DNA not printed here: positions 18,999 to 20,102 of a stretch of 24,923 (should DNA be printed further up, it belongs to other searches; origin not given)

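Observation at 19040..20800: Lower-GC two-gene insert: ImmA/IrrE-type HELGH metallopeptidase + PD-(D/E)xK nuclease-like protein under its own consensus-like promoter; candidate defence or abortive-infection module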

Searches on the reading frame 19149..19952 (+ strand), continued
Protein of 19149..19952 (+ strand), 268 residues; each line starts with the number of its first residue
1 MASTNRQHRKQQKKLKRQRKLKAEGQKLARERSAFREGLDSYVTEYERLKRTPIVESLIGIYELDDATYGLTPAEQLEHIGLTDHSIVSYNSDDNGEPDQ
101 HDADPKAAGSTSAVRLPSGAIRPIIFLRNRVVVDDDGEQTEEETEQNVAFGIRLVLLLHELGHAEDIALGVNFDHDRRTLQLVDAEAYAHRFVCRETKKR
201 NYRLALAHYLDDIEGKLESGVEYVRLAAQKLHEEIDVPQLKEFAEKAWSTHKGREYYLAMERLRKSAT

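Call 89: find_encoding_contigs(protein=P0001, flank=3000, max_places=3)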
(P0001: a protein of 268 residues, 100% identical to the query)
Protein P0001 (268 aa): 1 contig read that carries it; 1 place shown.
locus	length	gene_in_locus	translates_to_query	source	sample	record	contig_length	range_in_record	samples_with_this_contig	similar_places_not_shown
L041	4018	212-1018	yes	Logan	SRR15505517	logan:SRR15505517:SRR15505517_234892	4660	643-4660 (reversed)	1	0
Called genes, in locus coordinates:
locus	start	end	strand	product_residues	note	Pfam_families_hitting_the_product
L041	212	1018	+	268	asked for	-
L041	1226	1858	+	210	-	PF18742:DpnII-MboI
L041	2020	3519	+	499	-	-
